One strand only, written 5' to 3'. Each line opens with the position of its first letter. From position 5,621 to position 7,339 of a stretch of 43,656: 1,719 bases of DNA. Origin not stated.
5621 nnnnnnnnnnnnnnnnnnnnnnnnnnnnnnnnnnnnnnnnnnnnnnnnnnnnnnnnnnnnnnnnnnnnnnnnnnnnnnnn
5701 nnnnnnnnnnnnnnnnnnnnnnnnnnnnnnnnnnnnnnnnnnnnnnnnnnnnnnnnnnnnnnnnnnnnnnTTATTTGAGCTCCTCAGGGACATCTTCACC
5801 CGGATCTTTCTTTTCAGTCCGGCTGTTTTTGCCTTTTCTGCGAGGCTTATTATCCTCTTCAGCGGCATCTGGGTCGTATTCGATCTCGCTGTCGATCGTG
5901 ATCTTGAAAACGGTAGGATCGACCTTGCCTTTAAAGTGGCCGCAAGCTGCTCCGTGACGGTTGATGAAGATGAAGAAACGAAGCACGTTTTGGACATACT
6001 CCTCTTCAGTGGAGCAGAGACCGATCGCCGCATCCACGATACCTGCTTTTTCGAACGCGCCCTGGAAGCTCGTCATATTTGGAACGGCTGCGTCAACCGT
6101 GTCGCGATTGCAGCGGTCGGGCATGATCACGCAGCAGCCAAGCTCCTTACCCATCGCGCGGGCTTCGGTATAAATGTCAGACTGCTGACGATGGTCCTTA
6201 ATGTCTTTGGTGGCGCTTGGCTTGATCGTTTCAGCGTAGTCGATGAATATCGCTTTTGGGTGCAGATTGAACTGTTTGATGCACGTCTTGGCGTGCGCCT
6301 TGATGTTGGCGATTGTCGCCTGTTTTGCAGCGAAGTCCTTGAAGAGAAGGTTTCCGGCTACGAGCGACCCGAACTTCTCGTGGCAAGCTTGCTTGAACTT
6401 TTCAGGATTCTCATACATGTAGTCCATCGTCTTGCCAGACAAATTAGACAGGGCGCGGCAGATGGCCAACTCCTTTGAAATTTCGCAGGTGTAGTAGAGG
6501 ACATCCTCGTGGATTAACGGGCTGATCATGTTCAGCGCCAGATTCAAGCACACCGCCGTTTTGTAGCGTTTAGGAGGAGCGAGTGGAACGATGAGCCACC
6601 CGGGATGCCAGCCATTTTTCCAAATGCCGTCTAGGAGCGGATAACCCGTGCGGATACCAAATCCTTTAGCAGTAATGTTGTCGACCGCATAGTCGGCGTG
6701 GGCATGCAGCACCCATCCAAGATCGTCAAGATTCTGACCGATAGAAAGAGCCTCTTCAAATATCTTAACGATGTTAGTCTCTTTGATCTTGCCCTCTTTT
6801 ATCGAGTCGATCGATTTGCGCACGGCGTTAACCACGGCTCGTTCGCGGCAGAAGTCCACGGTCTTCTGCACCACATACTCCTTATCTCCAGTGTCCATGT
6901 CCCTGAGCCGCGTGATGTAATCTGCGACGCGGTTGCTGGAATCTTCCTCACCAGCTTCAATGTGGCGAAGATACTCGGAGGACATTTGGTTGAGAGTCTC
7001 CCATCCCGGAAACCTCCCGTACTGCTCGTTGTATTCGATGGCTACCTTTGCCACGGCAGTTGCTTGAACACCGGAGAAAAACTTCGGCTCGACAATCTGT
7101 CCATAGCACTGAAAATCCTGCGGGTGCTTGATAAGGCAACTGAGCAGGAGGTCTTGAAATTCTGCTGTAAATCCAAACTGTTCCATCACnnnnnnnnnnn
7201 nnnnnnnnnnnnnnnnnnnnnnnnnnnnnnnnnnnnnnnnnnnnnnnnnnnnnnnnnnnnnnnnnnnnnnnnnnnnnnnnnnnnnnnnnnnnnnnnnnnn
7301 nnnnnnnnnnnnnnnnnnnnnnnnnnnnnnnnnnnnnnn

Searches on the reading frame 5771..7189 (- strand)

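Call 16: search_protein_families(library=pfam, proteins=[window:5771-7189:-], max_evalue=0.01)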
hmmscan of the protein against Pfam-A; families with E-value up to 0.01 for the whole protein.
window:5771-7189:- (472 aa): 2 families
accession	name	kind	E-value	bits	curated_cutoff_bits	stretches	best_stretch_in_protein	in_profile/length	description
PF03796.21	DnaB_C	-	4.2e-15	56.2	27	1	178-364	1-182/255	DnaB-like helicase C terminal domain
PF11537.13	NitrOD5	-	0.0054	17.3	27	0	249-282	32-64/94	Nitrosopumilus output domain 5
